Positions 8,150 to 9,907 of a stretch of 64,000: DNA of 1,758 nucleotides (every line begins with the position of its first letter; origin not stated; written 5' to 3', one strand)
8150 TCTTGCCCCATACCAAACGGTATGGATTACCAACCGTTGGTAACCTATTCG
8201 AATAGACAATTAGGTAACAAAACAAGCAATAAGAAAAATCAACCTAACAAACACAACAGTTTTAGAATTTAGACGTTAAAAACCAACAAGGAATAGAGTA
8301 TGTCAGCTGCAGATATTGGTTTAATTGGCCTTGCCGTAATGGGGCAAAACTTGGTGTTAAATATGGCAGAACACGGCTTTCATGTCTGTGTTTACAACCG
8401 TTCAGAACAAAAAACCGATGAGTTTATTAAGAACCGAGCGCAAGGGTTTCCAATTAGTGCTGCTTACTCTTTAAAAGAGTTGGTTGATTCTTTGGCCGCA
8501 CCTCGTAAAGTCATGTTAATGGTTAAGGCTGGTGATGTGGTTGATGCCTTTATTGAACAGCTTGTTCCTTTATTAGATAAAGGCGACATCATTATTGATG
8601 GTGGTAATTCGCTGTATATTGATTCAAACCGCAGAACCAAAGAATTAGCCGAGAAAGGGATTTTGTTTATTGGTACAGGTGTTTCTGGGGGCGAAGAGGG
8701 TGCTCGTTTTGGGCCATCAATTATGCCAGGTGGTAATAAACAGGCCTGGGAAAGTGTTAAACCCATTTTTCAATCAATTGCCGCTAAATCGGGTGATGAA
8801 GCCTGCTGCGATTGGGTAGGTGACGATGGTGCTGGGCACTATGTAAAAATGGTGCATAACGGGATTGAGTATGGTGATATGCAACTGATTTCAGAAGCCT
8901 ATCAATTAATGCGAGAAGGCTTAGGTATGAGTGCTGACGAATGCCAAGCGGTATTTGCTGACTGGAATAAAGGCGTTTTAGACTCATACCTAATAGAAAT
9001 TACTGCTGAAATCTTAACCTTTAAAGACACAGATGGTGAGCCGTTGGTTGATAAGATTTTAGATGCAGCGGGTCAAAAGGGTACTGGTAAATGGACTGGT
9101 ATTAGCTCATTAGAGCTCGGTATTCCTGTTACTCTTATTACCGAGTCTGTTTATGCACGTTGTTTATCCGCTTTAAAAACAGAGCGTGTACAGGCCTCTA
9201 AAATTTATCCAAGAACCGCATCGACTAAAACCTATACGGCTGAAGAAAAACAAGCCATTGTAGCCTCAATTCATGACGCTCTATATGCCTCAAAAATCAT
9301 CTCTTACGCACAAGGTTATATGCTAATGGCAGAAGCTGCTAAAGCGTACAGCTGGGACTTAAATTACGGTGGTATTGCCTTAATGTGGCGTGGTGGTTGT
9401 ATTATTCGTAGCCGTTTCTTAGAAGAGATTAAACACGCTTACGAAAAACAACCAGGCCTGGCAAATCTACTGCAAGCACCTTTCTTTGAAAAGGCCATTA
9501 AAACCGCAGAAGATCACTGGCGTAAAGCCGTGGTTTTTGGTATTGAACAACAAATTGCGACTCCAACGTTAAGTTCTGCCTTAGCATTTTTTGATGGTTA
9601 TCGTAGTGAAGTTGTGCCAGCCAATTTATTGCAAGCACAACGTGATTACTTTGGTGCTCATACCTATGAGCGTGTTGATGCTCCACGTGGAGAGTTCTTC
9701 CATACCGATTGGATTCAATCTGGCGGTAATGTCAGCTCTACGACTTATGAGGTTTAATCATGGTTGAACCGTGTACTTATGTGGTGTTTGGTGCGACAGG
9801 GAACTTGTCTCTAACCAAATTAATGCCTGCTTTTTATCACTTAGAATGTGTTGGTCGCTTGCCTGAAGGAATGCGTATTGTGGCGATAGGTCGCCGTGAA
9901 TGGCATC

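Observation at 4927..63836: Hyper-abundant GC-rich palindrome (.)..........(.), a HIP1/uptake-sequence-like genomic word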

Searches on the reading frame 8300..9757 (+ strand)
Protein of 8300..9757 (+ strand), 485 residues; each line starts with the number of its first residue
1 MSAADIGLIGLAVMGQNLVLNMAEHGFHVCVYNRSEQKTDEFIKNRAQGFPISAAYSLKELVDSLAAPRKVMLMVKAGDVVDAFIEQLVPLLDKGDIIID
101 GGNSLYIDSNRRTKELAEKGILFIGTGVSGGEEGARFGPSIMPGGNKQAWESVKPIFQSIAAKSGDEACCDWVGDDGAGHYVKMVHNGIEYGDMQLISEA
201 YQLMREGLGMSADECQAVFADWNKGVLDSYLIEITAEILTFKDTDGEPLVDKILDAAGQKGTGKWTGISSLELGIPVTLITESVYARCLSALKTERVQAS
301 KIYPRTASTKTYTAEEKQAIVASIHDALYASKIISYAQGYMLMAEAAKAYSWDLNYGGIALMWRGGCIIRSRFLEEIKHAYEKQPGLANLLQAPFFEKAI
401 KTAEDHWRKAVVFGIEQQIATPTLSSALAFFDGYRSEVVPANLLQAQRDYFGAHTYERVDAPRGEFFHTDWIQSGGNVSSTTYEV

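Call 7: search_protein_families(library=ncbifam, proteins=[window:8300-9757:+])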
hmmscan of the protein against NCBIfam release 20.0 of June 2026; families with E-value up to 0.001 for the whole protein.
window:8300-9757:+ (485 aa): 10 families
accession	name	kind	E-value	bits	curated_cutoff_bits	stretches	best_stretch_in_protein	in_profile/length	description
TIGR00873.1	gnd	equivalog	4.1e-230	764.4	426.7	1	5-472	1-466/467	decarboxylating NADP(+)-dependent phosphogluconate dehydrogenase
NF006765.0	PRK09287.1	equivalog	2.5e-214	712.5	413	1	2-476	2-472/476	NADP-dependent phosphogluconate dehydrogenase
NF007161.0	PRK09599.1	subfamily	7.2e-87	291.4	271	2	5-293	2-278/302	NADP-dependent phosphogluconate dehydrogenase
TIGR00872.1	gnd_rel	equivalog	3.6e-72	243.1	297.2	2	6-291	3-273/299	phosphogluconate dehydrogenase (NAD(+)-dependent, decarboxylating)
NF008592.0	PRK11559.1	equivalog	2.2e-17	63.3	397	1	4-204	3-193/296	2-hydroxy-3-oxopropionate reductase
TIGR01505.1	tartro_sem_red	equivalog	2.4e-15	56.5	340.75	1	6-212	2-197/291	2-hydroxy-3-oxopropionate reductase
TIGR01692.1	HIBADH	equivalog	3.5e-15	56.1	291.6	1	9-214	2-196/288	3-hydroxyisobutyrate dehydrogenase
NF011633.0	PRK15059.1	equivalog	2.1e-11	43.6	451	1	6-202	3-188/292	2-hydroxy-3-oxopropionate reductase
NF043037.1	ThreonDh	equivalog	7.8e-10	38.6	350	1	4-187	3-177/297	L-threonate dehydrogenase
NF012005.0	PRK15461.1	equivalog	3.4e-06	26.5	348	1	4-214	2-201/298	sulfolactaldehyde 3-reductase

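Call 9: find_encoding_contigs(protein=window:8300-9757:+, flank=10000, max_places=6)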
Protein window:8300-9757:+ (485 aa): no gene with exactly this product is on record in the collection.

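Call 10: find_homologous_proteins(query=window:8300-9757:+, max_evalue=1e-50)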
Query window:8300-9757:+ (485 aa): 8000 proteins with E <= 1e-50 among 8000 candidates; the best 120 are listed.
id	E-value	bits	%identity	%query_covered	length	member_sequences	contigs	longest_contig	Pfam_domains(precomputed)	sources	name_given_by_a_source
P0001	0.0e+0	1034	93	100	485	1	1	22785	PF03446.22,PF00393.25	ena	-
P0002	0.0e+0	1033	93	100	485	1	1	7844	PF03446.22,PF00393.25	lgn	-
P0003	0.0e+0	1032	93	100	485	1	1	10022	PF03446.22,PF00393.25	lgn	-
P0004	6.1e-297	1003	91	100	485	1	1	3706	PF03446.22,PF00393.25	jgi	-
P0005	2.4e-295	998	90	100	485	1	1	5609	PF03446.22,PF00393.25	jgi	-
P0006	2.6e-295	998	89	100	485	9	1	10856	PF03446.22,PF00393.25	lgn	-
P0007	3.0e-294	994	88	100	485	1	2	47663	PF03446.22,PF00393.25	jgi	-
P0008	7.7e-291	983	89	100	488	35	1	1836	PF03446.22,PF00393.25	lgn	-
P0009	3.6e-289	977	89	100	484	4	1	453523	PF03446.22,PF00393.25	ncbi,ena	-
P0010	4.9e-289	977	88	100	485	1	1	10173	PF03446.22,PF00393.25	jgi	-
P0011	7.0e-289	976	88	100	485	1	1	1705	PF03446.22,PF00393.25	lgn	-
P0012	7.0e-288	973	88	100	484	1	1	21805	PF03446.22,PF00393.25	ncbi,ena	-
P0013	2.9e-284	961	86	100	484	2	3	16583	PF03446.22,PF00393.25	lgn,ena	-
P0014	3.3e-283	958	87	100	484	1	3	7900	PF03446.22,PF00393.25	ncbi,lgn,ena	-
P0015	4.1e-283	957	86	100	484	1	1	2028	PF03446.22,PF00393.25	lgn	-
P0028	2.4e-264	896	80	100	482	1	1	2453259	PF03446.22,PF00393.25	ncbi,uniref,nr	ncbi:6-phosphogluconate dehydrogenase, decarboxylating [Hydrogenovibrio crunogenus]|uniref:6-phospho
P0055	8.3e-256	867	79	100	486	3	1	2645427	PF03446.22,PF00393.25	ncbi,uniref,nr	ncbi:decarboxylating NADP(+)-dependent phosphogluconate dehydrogenase [Thiosulfativibrio zosterae]|u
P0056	1.2e-255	867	78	100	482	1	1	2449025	PF03446.22,PF00393.25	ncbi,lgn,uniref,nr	ncbi:decarboxylating NADP(+)-dependent phosphogluconate dehydrogenase [Hydrogenovibrio kuenenii]|uni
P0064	5.5e-253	858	78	100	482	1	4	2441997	PF03446.22,PF00393.25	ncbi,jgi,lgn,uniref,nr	ncbi:decarboxylating NADP(+)-dependent phosphogluconate dehydrogenase [Thiomicrorhabdus chilensis]|u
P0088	2.3e-247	840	77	99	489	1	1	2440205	PF03446.22,PF00393.25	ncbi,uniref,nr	ncbi:decarboxylating NADP(+)-dependent phosphogluconate dehydrogenase [Thiomicrorhabdus aquaedulcis]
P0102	3.5e-242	823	75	99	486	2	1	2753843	PF03446.22,PF00393.25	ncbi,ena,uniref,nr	ncbi:decarboxylating NADP(+)-dependent phosphogluconate dehydrogenase [Thiomicrorhabdus indica]|unir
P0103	8.6e-242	821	74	100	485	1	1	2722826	PF03446.22,PF00393.25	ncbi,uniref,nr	ncbi:6-phosphogluconate dehydrogenase, decarboxylating [Thiosulfatimonas sediminis]|uniref:6-phospho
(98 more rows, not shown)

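Call 11: find_related_loci(query=window:8300-9757:+, collection=genome_contigs, flank=10000)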
Query window:8300-9757:+ (485 aa) in genome_contigs; peptide patterns used: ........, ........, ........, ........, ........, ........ (x = any residue, [..] = any of these).
600 stretches matched a pattern (row limit reached: there are more); 594 encode a relative of the query (tblastn E <= 1e-3); the best 80 are kept; 80 distinct loci.
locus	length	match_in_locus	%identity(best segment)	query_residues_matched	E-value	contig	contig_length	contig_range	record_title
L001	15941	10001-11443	92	5-485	0e+0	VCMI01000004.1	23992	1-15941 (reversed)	MAG: Thiomicrorhabdus sp. isolate NP51 Thiomicrospora_c5, whole genome shotgun sequence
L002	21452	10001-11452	89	1-485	0e+0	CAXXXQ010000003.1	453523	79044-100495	MAG: Thiomicrorhabdus sp. isolate 8e74d43a-cc4d-46bd-a310-9162a1113052 genome assembly, contig: contig_3, whole genome s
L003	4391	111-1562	87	1-485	0e+0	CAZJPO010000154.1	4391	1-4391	MAG TPA_asm: uncultured Thiosulfatimonas sp. isolate SRP345593_co1_124 genome assembly, contig: NODE_13062_length_4391_c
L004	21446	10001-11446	81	1-485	0e+0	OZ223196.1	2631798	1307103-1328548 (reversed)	MAG: Hydrogenovibrio sp. isolate f014e81b-f0a7-425c-9a02-3c362a795be1 genome assembly, chromosome: 1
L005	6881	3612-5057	80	1-485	0e+0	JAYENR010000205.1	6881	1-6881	MAG: Pseudomonadota bacterium isolate MAG050 MAG050_205, whole genome shotgun sequence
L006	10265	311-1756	79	1-485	0e+0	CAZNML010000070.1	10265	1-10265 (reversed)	MAG TPA_asm: uncultured Thiosulfatimonas sp. isolate SRP167671_co3_106 genome assembly, contig: NODE_2754_length_10265_c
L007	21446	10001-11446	78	1-485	0e+0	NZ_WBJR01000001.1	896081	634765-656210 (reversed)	Hydrogenovibrio sp. JE_KL2 scaffold_0, whole genome shotgun sequence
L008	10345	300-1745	78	1-485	0e+0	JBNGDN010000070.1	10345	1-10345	MAG: Hydrogenovibrio sp. isolate E05-030 bin66.fa-70, whole genome shotgun sequence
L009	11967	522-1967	77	1-485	0e+0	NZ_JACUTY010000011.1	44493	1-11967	MAG: Thiomicrospira sp. isolate Kmv17 NODE_331_length_44493_cov_621.580359, whole genome shotgun sequence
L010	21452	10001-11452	74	1-485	0e+0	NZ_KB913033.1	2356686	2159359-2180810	Hydrogenovibrio halophilus DSM 15072 A377DRAFT_scaffold1.1, whole genome shotgun sequence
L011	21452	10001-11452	74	1-485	0e+0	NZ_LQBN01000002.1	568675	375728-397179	Thiomicrospira sp. WB1 ZB100001, whole genome shotgun sequence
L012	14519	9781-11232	76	1-485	0e+0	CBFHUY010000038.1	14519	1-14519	MAG: Hydrogenovibrio sp. isolate Co_bin_385_strict genome assembly, contig: Co_bin_385_strict_c38, whole genome shotgun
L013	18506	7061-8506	75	4-485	0e+0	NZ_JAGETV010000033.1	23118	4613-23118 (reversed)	Thiomicrorhabdus marina strain 6S2-11 scaffold_33_length=23119, whole genome shotgun sequence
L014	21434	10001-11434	72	4-484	0e+0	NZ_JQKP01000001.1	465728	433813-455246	Ferriphaselus sp. R-1 DM08DRAFT_scaffold00001.1_C, whole genome shotgun sequence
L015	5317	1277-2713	70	4-485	0e+0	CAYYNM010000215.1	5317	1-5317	MAG TPA_asm: uncultured Methylomarinum sp. isolate SRP128015_co3_140 genome assembly, contig: NODE_21271_length_5317_cov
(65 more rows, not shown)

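Call 22: find_encoding_contigs(protein=P0001, flank=10000, max_places=3)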
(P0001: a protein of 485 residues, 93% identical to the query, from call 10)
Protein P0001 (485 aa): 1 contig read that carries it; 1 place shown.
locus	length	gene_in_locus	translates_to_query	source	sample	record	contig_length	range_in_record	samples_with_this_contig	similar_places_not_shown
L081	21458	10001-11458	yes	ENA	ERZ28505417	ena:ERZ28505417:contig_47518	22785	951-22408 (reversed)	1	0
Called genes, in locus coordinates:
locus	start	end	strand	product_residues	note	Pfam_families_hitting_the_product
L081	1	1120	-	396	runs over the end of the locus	PF22660:RS_preATP-grasp-like, PF21360:PylC-like_N (weak), PF01071:GARS_A (weak), PF02222:ATP-grasp, PF02655:ATP-grasp_3 (weak), PF02786:CPSase_L_D2, PF07478:Dala_Dala_lig_C (weak), PF21244:PurT_C, +1 more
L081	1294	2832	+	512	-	PF00990:GGDEF, PF00563:EAL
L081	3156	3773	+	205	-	PF09997:DUF2238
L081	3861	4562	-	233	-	PF01048:PNP_UDP_1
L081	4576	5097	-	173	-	PF02664:LuxS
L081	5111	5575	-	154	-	-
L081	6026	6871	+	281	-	PF08282:Hydrolase_3 (weak)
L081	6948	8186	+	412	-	-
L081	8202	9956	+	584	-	PF00128:Alpha-amylase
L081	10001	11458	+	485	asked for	PF03446:NAD_binding_2, PF00393:6PGD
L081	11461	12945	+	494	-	PF00479:G6PD_N, PF02781:G6PD_C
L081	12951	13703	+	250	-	PF01182:Glucosamine_iso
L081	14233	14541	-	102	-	-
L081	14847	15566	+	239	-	PF00300:His_Phos_1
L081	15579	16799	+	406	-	-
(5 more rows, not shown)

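Call 23: find_encoding_contigs(protein=P0028, flank=10000, max_places=2)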
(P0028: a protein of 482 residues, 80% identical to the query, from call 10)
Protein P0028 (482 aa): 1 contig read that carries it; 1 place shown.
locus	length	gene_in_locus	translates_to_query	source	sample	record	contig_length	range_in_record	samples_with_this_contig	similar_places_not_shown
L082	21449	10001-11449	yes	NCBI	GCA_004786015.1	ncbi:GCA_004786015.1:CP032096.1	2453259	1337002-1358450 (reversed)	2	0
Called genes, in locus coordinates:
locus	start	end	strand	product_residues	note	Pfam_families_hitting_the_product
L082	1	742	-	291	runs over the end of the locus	PF02663:FmdE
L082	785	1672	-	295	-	PF00892:EamA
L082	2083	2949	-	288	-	PF00165:HTH_AraC, PF12833:HTH_18, PF00165:HTH_AraC, PF06445:GyrI-like, PF14526:Cass2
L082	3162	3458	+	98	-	PF08895:DUF1840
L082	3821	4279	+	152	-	-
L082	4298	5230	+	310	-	PF13593:SBF_like, PF01758:SBF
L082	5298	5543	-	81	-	PF04102:SlyX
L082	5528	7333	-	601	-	PF17899:Peptidase_M61_N, PF05299:Peptidase_M61, PF13180:PDZ_2 (weak)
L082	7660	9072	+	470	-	PF00749:tRNA-synt_1c, PF19269:Anticodon_2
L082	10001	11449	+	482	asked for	PF03446:NAD_binding_2, PF00393:6PGD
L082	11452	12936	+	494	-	PF00479:G6PD_N, PF02781:G6PD_C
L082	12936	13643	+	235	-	PF01182:Glucosamine_iso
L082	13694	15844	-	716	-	PF13328:HD_4, PF04607:RelA_SpoT, PF02824:TGS, PF19296:RelA_AH, PF28438:RelA_RIS, PF13291:ACT_4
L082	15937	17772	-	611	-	PF00999:Na_H_Exchanger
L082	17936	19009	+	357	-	PF01207:Dus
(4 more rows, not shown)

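Call 24: find_encoding_contigs(protein=P0064, flank=10000, max_places=2)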
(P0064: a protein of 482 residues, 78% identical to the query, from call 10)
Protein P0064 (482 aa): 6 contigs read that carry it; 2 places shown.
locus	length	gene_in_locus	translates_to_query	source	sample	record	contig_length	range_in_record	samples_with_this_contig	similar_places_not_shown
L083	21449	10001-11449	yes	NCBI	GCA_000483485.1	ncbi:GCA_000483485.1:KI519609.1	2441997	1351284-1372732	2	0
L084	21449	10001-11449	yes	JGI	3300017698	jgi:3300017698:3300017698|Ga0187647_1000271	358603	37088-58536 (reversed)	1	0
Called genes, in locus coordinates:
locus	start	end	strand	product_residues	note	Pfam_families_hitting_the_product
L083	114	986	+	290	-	PF02811:PHP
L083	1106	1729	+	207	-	PF01300:Sua5_yciO_yrdC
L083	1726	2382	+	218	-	PF02163:Peptidase_M50 (weak)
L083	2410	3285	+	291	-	PF01479:S4, PF00849:PseudoU_synth_2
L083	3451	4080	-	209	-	-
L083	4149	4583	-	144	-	PF09335:VTT_dom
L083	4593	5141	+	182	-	PF00075:RNase_H, PF13456:RVT_3 (weak)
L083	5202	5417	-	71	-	PF04102:SlyX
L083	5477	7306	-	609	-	PF17899:Peptidase_M61_N, PF05299:Peptidase_M61, PF00595:PDZ (weak)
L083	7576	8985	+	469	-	PF00749:tRNA-synt_1c, PF19269:Anticodon_2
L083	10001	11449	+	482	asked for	PF03446:NAD_binding_2, PF00393:6PGD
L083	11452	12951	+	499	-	PF00479:G6PD_N, PF02781:G6PD_C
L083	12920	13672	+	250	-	PF01182:Glucosamine_iso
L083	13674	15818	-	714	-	PF13328:HD_4, PF04607:RelA_SpoT, PF02824:TGS, PF19296:RelA_AH, PF28438:RelA_RIS, PF01842:ACT (weak), PF13291:ACT_4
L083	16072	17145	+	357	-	PF01207:Dus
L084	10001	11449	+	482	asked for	PF03446:NAD_binding_2, PF00393:6PGD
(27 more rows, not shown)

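Call 40: find_encoding_contigs(protein=P0056, flank=10000, max_places=1)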
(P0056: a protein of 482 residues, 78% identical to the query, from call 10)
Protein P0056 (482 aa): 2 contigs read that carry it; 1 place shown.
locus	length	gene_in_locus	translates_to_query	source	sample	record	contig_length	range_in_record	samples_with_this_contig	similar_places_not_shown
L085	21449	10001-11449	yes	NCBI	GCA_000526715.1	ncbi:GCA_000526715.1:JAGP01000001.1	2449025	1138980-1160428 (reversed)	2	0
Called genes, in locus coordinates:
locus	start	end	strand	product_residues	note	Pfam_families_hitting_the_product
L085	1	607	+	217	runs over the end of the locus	PF02163:Peptidase_M50 (weak)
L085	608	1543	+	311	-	PF01479:S4, PF00849:PseudoU_synth_2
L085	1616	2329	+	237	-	PF04286:DUF445 (weak)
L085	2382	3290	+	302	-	PF13593:SBF_like, PF01758:SBF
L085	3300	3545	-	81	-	PF04102:SlyX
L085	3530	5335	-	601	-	PF17899:Peptidase_M61_N, PF05299:Peptidase_M61, PF13180:PDZ_2 (weak)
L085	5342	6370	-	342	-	PF03595:SLAC1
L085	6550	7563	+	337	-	PF03595:SLAC1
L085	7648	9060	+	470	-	PF00749:tRNA-synt_1c, PF19269:Anticodon_2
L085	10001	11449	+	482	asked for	PF03446:NAD_binding_2, PF00393:6PGD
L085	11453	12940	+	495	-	PF00479:G6PD_N, PF02781:G6PD_C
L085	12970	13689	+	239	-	PF01182:Glucosamine_iso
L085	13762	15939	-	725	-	PF13328:HD_4, PF04607:RelA_SpoT, PF02824:TGS, PF19296:RelA_AH, PF28438:RelA_RIS, PF01842:ACT, PF13291:ACT_4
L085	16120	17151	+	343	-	PF01207:Dus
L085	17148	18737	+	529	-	PF18974:DUF5710, PF13742:tRNA_anti_2, PF02601:Exonuc_VII_L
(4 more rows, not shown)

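Call 41: find_encoding_contigs(protein=P0055, flank=10000, max_places=1)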
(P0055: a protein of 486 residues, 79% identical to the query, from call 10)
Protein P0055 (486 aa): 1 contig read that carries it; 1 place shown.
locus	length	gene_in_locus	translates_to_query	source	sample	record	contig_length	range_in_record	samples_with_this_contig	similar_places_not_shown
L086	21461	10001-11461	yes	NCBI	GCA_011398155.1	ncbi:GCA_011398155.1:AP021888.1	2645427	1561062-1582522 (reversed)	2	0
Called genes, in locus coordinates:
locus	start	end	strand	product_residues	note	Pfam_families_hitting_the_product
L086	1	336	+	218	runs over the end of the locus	PF02163:Peptidase_M50 (weak)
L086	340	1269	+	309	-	PF01479:S4, PF00849:PseudoU_synth_2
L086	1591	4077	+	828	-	PF05227:CHASE3, PF00672:HAMP (faint), PF18947:HAMP_2 (weak), PF00015:MCPsignal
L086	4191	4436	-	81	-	-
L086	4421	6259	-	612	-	PF17899:Peptidase_M61_N, PF05299:Peptidase_M61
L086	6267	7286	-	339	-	PF03595:SLAC1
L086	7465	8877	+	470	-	PF00749:tRNA-synt_1c, PF19269:Anticodon_2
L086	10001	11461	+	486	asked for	PF03446:NAD_binding_2, PF00393:6PGD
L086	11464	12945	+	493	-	PF00479:G6PD_N, PF02781:G6PD_C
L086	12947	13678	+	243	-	PF01182:Glucosamine_iso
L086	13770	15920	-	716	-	PF13328:HD_4, PF04607:RelA_SpoT, PF02824:TGS, PF19296:RelA_AH, PF28438:RelA_RIS, PF13291:ACT_4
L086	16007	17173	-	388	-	PF08007:JmjC_2, PF20514:WHD_ROXA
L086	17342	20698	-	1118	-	PF08379:Bact_transglu_N, PF01841:Transglut_core, PF09899:DUF2126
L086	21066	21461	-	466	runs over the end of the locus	PF00206:Lyase_1, PF08328:ASL_C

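Call 42: find_encoding_contigs(protein=P0088, flank=10000, max_places=1)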
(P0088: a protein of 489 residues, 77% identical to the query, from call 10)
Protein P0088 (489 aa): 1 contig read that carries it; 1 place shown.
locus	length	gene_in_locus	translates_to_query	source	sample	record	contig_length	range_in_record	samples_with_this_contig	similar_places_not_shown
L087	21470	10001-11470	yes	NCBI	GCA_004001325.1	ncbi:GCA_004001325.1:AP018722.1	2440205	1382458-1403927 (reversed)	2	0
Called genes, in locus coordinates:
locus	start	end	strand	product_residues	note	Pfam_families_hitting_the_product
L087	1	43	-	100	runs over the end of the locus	PF03795:YCII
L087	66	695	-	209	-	PF04279:IspA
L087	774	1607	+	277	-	PF02811:PHP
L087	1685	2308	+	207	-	PF01300:Sua5_yciO_yrdC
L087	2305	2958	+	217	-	PF02163:Peptidase_M50 (weak)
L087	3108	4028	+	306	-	PF01479:S4, PF00849:PseudoU_synth_2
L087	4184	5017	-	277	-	PF13509:S1_2, PF21543:CvfB_2nd (weak), PF17783:WHD_CvfB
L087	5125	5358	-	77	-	PF04102:SlyX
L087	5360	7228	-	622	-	PF17899:Peptidase_M61_N, PF05299:Peptidase_M61, PF00595:PDZ (weak), PF13180:PDZ_2 (weak), PF17820:PDZ_6 (weak)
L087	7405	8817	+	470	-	PF00749:tRNA-synt_1c, PF19269:Anticodon_2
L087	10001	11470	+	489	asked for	PF03446:NAD_binding_2, PF00393:6PGD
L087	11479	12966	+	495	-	PF00479:G6PD_N, PF02781:G6PD_C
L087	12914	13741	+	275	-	PF01182:Glucosamine_iso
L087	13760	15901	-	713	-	PF13328:HD_4, PF04607:RelA_SpoT, PF02824:TGS, PF19296:RelA_AH, PF28438:RelA_RIS, PF13291:ACT_4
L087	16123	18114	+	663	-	-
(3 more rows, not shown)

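Call 43: find_encoding_contigs(protein=P0102, flank=10000, max_places=1)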
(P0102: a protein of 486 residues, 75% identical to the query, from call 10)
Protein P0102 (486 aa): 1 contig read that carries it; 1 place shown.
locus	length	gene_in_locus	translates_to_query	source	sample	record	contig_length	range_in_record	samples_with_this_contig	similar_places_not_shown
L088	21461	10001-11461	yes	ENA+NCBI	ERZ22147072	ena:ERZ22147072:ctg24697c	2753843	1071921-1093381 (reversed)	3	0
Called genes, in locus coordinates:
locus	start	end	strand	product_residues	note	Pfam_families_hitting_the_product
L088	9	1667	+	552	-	PF00682:HMGL-like, PF22615:IPMS_D2, PF08502:LeuA_dimer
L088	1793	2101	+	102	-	-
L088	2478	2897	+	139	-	PF13470:PIN_3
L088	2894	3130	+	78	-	PF05534:HicB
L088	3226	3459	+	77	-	-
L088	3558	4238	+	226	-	PF12973:Cupin_7, PF07883:Cupin_2 (faint), PF12973:Cupin_7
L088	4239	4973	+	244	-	PF04250:DUF429 (weak)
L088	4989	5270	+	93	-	PF10985:DUF2805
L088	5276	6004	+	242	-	PF00106:adh_short, PF13561:adh_short_C2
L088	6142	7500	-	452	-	PF00753:Lactamase_B, PF23023:Anti-Pycsar_Apyc1 (faint), PF12706:Lactamase_B_2, PF22505:RNase_J_b_CASP, PF07521:RMMBL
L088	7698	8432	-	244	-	PF10099:RskA_C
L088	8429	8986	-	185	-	PF04542:Sigma70_r2, PF08281:Sigma70_r4_2, PF04545:Sigma70_r4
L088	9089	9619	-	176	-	PF11937:DUF3455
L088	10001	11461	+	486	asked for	PF03446:NAD_binding_2, PF00393:6PGD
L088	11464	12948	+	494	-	PF00479:G6PD_N, PF02781:G6PD_C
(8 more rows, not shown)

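Call 44: find_encoding_contigs(protein=P0103, flank=10000, max_places=1)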
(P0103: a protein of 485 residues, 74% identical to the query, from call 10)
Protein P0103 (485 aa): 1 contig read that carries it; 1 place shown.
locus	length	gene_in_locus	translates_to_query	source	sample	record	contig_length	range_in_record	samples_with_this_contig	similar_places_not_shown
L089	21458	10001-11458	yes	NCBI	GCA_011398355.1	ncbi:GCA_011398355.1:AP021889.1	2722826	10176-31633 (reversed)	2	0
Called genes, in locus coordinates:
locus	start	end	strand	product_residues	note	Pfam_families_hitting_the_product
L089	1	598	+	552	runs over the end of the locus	PF00682:HMGL-like, PF22615:IPMS_D2, PF08502:LeuA_dimer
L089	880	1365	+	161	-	PF00583:Acetyltransf_1 (weak)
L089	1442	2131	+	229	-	PF10137:CAP12-PCTIR_TIR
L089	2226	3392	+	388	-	PF12686:DUF3800 (weak)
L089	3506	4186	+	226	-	PF14499:DUF4437 (faint), PF12973:Cupin_7, PF07883:Cupin_2 (faint), PF12973:Cupin_7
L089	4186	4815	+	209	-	-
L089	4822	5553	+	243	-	PF00106:adh_short, PF13561:adh_short_C2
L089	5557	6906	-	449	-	PF00753:Lactamase_B, PF12706:Lactamase_B_2, PF22505:RNase_J_b_CASP, PF07521:RMMBL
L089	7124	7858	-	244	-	PF10099:RskA_C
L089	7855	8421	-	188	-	PF04542:Sigma70_r2, PF08281:Sigma70_r4_2, PF04545:Sigma70_r4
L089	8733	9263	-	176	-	PF11937:DUF3455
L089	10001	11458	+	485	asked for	PF03446:NAD_binding_2, PF00393:6PGD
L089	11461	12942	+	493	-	PF00479:G6PD_N, PF02781:G6PD_C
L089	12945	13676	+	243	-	PF01182:Glucosamine_iso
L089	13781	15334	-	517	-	PF13007:LZ_Tnp_IS66, PF13005:zf-IS66, PF03050:DDE_Tnp_IS66, PF13817:DDE_Tnp_IS66_C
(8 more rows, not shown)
